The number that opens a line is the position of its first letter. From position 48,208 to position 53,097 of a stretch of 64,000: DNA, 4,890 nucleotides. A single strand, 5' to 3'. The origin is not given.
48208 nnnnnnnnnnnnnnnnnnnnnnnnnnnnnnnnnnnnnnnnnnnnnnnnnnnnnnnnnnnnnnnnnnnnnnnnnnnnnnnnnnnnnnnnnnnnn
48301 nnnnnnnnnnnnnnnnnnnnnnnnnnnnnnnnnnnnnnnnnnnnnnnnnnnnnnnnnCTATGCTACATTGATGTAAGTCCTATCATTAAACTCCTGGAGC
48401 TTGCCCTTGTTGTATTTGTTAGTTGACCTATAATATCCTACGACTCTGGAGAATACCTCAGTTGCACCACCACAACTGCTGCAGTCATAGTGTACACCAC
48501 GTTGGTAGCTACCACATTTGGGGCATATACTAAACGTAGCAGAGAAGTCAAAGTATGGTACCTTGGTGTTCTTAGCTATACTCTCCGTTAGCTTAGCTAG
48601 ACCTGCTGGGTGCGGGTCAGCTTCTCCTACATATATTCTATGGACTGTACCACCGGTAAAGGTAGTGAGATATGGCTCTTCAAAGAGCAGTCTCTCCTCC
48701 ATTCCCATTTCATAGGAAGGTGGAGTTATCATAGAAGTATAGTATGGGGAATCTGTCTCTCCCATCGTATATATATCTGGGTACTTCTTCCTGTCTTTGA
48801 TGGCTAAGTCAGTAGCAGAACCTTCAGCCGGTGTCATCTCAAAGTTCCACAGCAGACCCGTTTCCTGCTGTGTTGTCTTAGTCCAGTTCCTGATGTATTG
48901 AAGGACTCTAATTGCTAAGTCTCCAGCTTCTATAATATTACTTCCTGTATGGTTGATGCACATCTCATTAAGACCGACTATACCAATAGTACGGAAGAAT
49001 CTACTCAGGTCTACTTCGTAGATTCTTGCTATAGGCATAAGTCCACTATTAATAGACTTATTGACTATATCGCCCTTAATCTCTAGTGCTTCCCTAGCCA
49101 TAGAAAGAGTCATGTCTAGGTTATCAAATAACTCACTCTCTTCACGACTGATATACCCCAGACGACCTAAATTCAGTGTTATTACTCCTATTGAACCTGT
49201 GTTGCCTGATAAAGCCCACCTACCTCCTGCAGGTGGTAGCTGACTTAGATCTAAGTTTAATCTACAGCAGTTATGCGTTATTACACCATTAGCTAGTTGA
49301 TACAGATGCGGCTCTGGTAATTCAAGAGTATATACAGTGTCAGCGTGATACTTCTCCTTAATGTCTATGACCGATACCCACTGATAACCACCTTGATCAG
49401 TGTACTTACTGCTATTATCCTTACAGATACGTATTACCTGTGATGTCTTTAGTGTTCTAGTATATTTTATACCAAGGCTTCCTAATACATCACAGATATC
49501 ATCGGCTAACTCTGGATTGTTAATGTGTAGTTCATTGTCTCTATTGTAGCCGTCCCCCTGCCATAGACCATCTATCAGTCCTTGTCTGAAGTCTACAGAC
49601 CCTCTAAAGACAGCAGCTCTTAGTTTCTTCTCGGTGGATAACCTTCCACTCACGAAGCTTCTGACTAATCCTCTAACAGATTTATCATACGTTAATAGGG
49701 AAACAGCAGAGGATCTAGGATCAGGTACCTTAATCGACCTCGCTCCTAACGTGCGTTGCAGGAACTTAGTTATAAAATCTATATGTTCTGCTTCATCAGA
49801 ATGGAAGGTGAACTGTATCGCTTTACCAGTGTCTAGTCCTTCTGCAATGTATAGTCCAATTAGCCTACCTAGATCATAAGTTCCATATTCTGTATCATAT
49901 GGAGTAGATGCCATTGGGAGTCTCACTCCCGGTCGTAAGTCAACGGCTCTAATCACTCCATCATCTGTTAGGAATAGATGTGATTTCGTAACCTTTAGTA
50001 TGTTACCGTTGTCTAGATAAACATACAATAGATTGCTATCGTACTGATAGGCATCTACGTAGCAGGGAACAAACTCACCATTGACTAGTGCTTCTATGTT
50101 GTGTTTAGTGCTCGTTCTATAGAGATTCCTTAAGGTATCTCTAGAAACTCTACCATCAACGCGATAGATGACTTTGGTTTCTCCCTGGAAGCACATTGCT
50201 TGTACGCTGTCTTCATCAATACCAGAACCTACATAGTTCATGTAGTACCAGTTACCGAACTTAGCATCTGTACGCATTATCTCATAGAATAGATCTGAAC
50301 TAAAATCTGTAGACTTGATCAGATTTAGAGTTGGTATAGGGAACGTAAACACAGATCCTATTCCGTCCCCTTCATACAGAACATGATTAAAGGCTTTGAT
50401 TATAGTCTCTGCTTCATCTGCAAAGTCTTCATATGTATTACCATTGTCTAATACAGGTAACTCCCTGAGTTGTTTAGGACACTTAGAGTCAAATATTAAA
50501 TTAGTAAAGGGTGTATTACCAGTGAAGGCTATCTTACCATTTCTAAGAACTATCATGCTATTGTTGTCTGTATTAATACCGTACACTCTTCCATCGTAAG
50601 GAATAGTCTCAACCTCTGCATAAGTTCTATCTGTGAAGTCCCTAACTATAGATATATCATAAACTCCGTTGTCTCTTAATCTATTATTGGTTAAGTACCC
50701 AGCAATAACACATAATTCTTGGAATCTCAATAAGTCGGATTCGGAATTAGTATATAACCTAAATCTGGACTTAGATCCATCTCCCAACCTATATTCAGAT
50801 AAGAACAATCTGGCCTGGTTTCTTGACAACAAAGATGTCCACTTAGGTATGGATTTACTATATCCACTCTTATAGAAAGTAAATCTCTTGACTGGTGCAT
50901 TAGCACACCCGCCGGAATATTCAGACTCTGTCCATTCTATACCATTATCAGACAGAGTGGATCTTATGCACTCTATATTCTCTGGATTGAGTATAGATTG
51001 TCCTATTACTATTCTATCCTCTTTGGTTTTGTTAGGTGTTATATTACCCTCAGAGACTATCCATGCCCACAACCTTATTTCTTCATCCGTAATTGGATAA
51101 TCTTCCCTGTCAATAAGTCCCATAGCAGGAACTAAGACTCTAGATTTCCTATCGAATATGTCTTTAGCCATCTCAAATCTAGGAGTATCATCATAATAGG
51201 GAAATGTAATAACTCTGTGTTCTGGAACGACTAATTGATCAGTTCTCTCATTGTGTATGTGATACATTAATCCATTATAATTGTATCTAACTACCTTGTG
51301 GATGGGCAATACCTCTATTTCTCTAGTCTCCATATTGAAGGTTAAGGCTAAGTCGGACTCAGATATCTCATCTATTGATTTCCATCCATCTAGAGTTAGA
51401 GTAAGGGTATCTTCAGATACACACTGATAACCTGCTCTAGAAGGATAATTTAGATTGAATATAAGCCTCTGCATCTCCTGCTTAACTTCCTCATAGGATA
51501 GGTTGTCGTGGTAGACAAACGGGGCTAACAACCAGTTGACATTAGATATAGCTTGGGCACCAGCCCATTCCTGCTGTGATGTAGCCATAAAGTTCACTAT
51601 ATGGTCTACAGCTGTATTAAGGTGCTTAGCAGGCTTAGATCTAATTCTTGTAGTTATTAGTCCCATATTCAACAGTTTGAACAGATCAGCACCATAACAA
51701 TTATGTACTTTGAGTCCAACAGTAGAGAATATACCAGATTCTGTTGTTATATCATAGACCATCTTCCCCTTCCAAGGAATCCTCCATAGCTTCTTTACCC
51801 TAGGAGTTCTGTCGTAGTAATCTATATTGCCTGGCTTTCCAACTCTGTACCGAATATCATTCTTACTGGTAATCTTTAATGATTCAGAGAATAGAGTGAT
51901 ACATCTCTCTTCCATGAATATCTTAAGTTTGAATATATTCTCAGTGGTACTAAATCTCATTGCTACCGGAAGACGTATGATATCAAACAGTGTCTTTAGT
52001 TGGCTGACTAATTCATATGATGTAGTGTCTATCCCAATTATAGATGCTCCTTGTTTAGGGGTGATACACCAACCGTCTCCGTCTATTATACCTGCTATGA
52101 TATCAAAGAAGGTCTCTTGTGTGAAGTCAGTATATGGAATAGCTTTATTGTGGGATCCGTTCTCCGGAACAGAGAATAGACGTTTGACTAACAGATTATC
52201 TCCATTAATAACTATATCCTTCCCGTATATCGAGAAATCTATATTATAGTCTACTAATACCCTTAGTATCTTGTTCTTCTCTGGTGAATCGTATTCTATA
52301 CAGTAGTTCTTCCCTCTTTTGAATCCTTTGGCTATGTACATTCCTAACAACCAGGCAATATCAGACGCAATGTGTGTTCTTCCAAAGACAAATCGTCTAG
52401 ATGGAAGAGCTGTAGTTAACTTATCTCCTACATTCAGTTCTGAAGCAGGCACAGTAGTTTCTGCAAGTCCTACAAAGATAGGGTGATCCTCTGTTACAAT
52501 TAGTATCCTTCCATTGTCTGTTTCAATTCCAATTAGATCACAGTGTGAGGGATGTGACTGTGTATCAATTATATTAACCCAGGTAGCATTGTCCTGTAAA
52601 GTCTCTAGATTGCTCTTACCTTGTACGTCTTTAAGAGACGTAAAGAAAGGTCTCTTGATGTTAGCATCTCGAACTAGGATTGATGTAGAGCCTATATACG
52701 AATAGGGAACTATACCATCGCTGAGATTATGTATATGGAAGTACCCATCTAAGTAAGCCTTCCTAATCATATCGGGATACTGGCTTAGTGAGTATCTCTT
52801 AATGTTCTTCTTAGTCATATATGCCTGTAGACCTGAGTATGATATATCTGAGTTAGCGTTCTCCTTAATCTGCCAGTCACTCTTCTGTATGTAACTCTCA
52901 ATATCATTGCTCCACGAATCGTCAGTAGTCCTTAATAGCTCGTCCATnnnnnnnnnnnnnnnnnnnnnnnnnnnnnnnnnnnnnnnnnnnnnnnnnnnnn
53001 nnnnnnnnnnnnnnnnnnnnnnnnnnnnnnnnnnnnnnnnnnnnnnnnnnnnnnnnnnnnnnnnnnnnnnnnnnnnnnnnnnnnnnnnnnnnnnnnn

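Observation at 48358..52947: Class III anaerobic RNR gene carrying three inteins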

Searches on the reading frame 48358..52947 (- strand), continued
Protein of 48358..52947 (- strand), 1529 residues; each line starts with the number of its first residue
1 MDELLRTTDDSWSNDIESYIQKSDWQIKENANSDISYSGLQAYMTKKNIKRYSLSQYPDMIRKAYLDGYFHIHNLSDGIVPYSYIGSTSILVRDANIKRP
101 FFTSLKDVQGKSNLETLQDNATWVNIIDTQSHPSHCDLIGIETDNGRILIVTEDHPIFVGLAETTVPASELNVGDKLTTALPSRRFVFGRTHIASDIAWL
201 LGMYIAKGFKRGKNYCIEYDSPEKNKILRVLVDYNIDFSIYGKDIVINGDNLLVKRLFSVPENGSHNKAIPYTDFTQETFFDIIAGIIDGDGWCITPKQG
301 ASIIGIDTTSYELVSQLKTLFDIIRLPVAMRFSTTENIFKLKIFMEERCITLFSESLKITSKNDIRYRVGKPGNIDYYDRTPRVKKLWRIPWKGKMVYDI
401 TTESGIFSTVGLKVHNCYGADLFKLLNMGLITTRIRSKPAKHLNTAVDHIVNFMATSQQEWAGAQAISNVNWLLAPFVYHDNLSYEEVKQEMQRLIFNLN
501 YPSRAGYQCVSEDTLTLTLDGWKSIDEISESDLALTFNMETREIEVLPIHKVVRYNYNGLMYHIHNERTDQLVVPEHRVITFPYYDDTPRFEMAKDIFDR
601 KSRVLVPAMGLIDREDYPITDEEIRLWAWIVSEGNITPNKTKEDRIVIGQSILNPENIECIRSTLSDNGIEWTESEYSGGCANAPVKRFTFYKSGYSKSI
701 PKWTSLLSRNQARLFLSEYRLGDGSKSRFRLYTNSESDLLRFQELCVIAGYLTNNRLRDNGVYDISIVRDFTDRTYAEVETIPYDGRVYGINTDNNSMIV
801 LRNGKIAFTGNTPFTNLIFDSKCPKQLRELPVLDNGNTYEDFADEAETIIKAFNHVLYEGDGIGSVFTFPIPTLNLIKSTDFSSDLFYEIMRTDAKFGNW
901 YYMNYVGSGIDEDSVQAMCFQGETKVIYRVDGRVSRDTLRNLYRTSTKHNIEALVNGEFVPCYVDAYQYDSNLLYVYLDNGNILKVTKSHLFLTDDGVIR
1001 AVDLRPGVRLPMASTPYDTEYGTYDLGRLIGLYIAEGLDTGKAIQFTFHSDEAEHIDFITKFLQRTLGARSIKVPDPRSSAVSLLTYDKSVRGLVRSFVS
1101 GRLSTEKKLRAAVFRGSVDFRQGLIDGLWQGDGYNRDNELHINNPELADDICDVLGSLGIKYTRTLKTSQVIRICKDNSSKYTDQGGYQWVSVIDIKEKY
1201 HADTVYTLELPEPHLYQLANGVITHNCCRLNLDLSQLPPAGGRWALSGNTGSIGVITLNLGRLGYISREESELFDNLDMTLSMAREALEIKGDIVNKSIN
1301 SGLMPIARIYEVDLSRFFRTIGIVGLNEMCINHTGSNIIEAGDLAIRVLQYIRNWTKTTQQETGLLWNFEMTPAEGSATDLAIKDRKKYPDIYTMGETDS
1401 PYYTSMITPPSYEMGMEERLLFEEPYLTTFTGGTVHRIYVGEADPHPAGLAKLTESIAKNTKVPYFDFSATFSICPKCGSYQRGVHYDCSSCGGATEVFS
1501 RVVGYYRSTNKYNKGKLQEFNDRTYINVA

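Call 8: find_homologous_proteins(query=window:48358-52947:-, max_evalue=0.00001)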
Query window:48358-52947:- (1529 aa): 64 proteins with E <= 0.00001 among 5448 candidates.
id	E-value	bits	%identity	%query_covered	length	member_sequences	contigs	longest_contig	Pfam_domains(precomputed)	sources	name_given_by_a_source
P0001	0.0e+0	3559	100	100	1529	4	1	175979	PF14528.12,PF14890.12,PF13597.12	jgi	-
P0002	0.0e+0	1047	59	33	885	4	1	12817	PF13597.12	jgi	-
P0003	0.0e+0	1043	50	32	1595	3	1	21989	PF14528.12,PF14890.12,PF13597.12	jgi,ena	-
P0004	2.8e-249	848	47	32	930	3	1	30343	PF14528.12,PF14890.12,PF13597.12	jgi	-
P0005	3.6e-200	686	42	32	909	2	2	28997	PF14528.12,PF13597.12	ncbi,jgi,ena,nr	ncbi:MAG: anaerobic ribonucleoside-triphosphate reductase [Thermoprotei archaeon]|nr:MAG: anaerobic 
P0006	5.5e-182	625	32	67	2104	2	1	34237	PF03477.22,PF14528.12,PF14890.12,PF13597.12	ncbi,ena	-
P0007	1.3e-179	617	46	18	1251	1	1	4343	PF14528.12,PF14890.12,PF13597.12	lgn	-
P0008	2.9e-177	610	36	32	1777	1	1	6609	PF03477.22,PF14528.12,PF14890.12,PF13597.12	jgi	-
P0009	4.8e-169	582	35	43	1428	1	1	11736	PF03477.22,PF14528.12,PF14890.12,PF13597.12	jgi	-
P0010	2.5e-166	573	31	70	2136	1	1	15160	PF03477.22,PF14528.12,PF13403.12,PF14890.12,PF13597.12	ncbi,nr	ncbi:anaerobic ribonucleoside-triphosphate reductase [Desulfobacterales bacterium HSG2]|nr:anaerobic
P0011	6.4e-166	572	36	33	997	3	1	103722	PF03477.22,PF14528.12,PF13597.12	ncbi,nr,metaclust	ncbi:AT hook motif [Candidatus Micrarchaeota archaeon RBG_16_36_9]|nr:MAG: AT hook motif [Candidatus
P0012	5.4e-160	552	35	30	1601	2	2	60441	PF03477.22,PF14528.12,PF14890.12,PF13597.12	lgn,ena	-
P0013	1.4e-159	551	32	47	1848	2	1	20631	PF03477.22,PF14528.12,PF14890.12,PF13597.12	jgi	-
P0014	3.1e-156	540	30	59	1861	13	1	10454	PF05204.20,PF03477.22,PF14528.12,PF14890.12,PF13597.12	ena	-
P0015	1.5e-134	468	30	44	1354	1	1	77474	PF14528.12,PF14890.12,PF13597.12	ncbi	-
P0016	1.8e-134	468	28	73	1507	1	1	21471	PF00462.31,PF03477.22,PF14528.12,PF14890.12,PF13597.12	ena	-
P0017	6.1e-134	466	37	33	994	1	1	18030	PF03477.22,PF14528.12,PF13597.12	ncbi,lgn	ncbi:MAG: ribonucleoside triphosphate reductase [Pseudomonadota bacterium]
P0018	2.5e-133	464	40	19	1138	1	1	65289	PF03477.22,PF14528.12,PF14890.12,PF13597.12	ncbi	-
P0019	6.1e-129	450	41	19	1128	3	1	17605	PF03477.22,PF14528.12,PF14890.12,PF13597.12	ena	-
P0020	5.1e-128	446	39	19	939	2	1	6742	PF14890.12,PF13597.12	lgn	-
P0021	9.2e-124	432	30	48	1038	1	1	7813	PF00462.31,PF14890.12,PF13597.12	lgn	-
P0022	1.1e-123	432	30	37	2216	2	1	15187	PF05204.20,PF07591.16,PF03477.22,PF14528.12,PF14890.12,PF13597.12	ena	-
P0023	3.7e-121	424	33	48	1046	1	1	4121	PF13597.12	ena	-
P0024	1.1e-120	422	39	20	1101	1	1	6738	PF03477.22,PF14528.12,PF14890.12,PF13597.12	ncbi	-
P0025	3.1e-115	404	32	45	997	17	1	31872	PF03477.22,PF14528.12,PF14890.12,PF13597.12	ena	-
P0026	9.4e-114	399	42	19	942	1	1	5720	PF13597.12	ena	-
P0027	2.1e-112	395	29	39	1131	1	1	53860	PF03477.22,PF13597.12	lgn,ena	-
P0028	3.8e-111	391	31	48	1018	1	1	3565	PF00462.31,PF13597.12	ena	-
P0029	1.9e-110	388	29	47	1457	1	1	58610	PF03477.22,PF14528.12,PF14890.12,PF13597.12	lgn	-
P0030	1.1e-109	386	36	17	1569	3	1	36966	PF05204.20,PF03477.22,PF14528.12,PF14890.12,PF13597.12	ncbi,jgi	-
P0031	1.2e-109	386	33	29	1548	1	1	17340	PF05204.20,PF14528.12,PF14890.12,PF13597.12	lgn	-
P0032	2.4e-108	381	30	37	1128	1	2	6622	PF03477.22,PF13597.12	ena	-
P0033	1.1e-106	376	38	18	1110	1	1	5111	PF03477.22,PF14528.12,PF14890.12,PF13597.12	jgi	-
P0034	2.4e-105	371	36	20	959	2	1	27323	PF03477.22,PF13597.12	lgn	-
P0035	1.1e-102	362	27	48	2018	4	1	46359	PF03477.22,PF14528.12,PF14890.12,PF13597.12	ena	-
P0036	4.7e-100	354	30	34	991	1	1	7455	PF03477.22,PF13597.12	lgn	-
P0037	6.1e-99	350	38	19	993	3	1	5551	PF14528.12,PF14890.12,PF13597.12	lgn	-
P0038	3.5e-94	334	32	28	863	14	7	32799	PF13597.12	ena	-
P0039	1.5e-91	326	37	19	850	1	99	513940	PF00462.31,PF03477.22,PF13597.12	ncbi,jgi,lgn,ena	-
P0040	1.5e-91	326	37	19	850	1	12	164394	PF00462.31,PF03477.22,PF13597.12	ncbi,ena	-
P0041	1.6e-91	326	37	19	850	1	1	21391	PF00462.31,PF03477.22,PF13597.12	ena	-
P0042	2.8e-91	325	37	19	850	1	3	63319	PF00462.31,PF03477.22,PF13597.12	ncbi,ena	-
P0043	3.3e-91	324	37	19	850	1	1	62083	PF00462.31,PF03477.22,PF13597.12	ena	-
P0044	6.3e-91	324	37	19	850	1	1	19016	PF00462.31,PF03477.22,PF13597.12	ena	-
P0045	4.1e-89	318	36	19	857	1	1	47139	PF00462.31,PF03477.22,PF13597.12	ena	-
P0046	1.0e-88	316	37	19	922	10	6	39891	PF00462.31,PF03477.22,PF13597.12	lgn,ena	-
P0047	3.2e-88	315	39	13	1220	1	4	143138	PF03477.22,PF14528.12,PF14890.12,PF13597.12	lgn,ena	-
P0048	6.2e-88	314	24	32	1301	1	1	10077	PF03477.22,PF14528.12,PF14890.12,PF13597.12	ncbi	-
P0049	3.6e-84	301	37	15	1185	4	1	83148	PF05204.20,PF03477.22,PF14528.12,PF14890.12,PF13597.12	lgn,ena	-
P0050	6.9e-82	294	27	49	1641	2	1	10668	PF03477.22,PF14528.12,PF14890.12,PF13597.12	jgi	-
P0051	9.8e-62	227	30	22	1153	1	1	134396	PF03477.22,PF14528.12,PF14890.12,PF13597.12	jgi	-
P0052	4.5e-55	205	25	32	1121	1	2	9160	PF14528.12,PF14890.12,PF13597.12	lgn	-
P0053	6.3e-53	198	29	20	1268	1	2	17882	PF14890.12,PF13597.12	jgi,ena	-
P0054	7.4e-53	197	29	19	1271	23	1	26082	PF03477.22,PF14528.12,PF13597.12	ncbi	-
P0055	3.1e-52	195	28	19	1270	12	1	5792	PF03477.22,PF14528.12,PF13597.12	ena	-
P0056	2.3e-49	186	25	53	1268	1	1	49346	PF14890.12,PF13597.12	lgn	-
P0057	2.3e-49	186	24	30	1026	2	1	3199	PF14528.12,PF14890.12,PF13597.12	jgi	-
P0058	6.9e-46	174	25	32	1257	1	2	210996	PF14890.12,PF13597.12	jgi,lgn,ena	-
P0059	6.0e-31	125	26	43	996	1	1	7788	PF14890.12,PF13597.12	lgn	-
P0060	1.1e-25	107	23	40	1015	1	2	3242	PF14890.12,PF13597.12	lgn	-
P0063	3.8e-8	49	23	36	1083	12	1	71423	PF05204.20,PF03477.22,PF14528.12,PF14890.12,PF13597.12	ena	-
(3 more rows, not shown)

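Call 11: find_encoding_contigs(protein=P0001, flank=10000, max_places=3)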
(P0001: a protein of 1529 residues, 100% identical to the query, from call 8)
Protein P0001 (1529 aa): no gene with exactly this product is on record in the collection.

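Call 67: find_encoding_contigs(protein=P0002, flank=10000, max_places=1)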
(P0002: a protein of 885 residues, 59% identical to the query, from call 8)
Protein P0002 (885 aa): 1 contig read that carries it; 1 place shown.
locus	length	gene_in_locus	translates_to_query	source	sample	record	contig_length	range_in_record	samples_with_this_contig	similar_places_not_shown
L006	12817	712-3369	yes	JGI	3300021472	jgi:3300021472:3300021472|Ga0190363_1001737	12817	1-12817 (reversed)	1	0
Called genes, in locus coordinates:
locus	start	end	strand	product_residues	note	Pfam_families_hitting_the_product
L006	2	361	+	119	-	?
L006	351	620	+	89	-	-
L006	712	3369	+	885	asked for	PF13597:NRDD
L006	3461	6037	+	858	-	PF03104:DNA_pol_B_exo1, PF00136:DNA_pol_B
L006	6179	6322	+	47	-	-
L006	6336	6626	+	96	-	-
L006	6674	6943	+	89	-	-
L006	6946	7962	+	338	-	PF25819:Nal1_C (faint)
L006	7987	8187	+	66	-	-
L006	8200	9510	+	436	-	PF06074:Portal_Mu (faint)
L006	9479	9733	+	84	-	-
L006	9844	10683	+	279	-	PF00149:Metallophos, PF12850:Metallophos_2 (weak)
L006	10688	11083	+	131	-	-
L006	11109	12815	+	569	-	?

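Call 68: find_encoding_contigs(protein=P0003, flank=10000, max_places=1)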
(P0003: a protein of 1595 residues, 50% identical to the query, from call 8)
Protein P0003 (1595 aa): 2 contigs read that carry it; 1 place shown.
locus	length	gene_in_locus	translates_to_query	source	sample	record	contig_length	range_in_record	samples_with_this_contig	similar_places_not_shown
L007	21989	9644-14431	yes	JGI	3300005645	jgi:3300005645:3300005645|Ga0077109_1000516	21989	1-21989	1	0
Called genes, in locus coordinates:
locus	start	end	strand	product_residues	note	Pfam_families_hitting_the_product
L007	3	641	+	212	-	?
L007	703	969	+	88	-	-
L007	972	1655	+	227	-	-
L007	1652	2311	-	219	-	PF02732:ERCC4, PF01367:5_3_exonuc (faint)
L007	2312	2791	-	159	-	-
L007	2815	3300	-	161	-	-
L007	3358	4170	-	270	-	PF25209:Phage_capsid_4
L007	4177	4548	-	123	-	PF09956:Phage_cement_2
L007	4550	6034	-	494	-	-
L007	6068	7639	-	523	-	PF06074:Portal_Mu (weak)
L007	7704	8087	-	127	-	-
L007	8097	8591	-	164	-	-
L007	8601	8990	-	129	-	-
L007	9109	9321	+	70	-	PF04014:MazE_antitoxin (weak)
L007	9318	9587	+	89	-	-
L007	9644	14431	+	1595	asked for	PF13597:NRDD (weak), PF14890:Intein_splicing (weak), PF14528:LAGLIDADG_3 (faint), PF13597:NRDD, PF14890:Intein_splicing (weak), PF13597:NRDD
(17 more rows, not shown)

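Call 69: find_encoding_contigs(protein=P0004, flank=10000, max_places=1)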
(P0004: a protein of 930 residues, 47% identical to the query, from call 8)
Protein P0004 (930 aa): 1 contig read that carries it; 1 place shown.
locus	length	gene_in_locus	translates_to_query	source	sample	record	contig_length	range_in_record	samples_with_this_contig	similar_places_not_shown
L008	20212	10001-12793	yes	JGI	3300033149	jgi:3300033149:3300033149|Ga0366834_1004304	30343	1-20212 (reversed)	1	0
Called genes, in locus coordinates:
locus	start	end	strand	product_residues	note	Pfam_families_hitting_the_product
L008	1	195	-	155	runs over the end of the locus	-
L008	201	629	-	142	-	-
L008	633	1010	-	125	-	-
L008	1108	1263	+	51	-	PF24434:DUF7557 (weak)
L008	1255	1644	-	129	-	-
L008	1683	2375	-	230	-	PF02732:ERCC4, PF01367:5_3_exonuc (faint)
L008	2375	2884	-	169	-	-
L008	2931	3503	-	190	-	-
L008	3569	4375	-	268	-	PF25209:Phage_capsid_4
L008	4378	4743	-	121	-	PF09956:Phage_cement_2 (weak)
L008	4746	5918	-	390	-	-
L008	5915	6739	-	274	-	-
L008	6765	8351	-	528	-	PF06074:Portal_Mu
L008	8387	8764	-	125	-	-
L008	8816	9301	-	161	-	-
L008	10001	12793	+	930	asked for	PF13597:NRDD, PF14890:Intein_splicing (weak), PF14528:LAGLIDADG_3 (weak), PF13597:NRDD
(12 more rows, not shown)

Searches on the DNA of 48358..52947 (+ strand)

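Call 7: search_dna_similar(query=window:48358-52947:+, collection=phages, mode=near, max_rows=20)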
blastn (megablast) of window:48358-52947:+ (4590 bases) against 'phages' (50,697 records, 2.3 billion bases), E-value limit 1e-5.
No match.
